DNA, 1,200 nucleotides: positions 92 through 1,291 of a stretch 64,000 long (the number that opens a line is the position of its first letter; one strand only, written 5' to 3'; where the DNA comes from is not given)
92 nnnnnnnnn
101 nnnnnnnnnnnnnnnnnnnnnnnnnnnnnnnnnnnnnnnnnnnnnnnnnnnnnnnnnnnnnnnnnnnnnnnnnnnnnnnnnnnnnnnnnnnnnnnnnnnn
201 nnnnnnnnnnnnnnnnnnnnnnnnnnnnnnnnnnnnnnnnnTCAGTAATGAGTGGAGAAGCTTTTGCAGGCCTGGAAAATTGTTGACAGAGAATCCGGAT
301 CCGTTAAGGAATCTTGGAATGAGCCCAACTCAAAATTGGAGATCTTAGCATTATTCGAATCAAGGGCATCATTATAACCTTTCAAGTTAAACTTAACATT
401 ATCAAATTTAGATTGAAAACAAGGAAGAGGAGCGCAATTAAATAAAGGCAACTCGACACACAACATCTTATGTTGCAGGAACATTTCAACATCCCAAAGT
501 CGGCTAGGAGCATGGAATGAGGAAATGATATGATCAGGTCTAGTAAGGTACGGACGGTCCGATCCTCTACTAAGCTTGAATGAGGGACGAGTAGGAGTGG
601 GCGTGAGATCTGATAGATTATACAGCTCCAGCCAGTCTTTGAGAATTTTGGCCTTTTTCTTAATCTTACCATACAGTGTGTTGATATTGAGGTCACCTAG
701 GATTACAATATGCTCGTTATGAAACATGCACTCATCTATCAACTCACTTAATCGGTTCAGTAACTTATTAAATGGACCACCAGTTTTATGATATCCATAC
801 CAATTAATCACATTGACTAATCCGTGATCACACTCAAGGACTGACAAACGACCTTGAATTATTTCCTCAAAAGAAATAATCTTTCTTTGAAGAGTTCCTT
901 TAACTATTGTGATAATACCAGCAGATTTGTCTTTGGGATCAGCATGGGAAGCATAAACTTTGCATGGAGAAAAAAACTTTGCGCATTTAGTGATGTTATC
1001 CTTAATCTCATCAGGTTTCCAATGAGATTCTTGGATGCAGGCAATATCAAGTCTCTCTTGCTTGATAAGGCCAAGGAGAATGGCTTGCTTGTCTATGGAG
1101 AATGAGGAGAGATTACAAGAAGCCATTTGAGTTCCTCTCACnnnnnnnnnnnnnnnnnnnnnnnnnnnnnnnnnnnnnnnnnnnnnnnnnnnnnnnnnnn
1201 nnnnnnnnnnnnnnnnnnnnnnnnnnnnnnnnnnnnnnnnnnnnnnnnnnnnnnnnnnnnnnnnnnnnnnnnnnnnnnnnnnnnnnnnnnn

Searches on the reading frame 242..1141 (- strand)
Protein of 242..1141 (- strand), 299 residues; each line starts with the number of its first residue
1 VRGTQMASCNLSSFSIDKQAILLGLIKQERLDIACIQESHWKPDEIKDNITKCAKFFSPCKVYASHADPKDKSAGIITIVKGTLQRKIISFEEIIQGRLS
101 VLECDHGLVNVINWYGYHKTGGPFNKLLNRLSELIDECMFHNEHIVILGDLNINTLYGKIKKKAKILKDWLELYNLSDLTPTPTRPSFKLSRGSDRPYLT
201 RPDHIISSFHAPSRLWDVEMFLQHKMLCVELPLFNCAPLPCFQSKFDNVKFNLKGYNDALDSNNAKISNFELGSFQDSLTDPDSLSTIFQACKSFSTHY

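Call 30: search_protein_families(library=pfam, proteins=[window:242-1141:-], max_evalue=0.001)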
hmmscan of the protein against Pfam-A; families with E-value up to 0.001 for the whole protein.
window:242-1141:- (299 aa): 2 families
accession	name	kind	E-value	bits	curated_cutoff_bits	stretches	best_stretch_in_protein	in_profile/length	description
PF03372.29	Exo_endo_phos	-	0.00011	22.5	24.5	1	19-187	19-185/225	Endonuclease/Exonuclease/phosphatase family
PF14529.12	Exo_endo_phos_2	-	0.00084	19.6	27.4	0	111-192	3-83/117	Endonuclease-reverse transcriptase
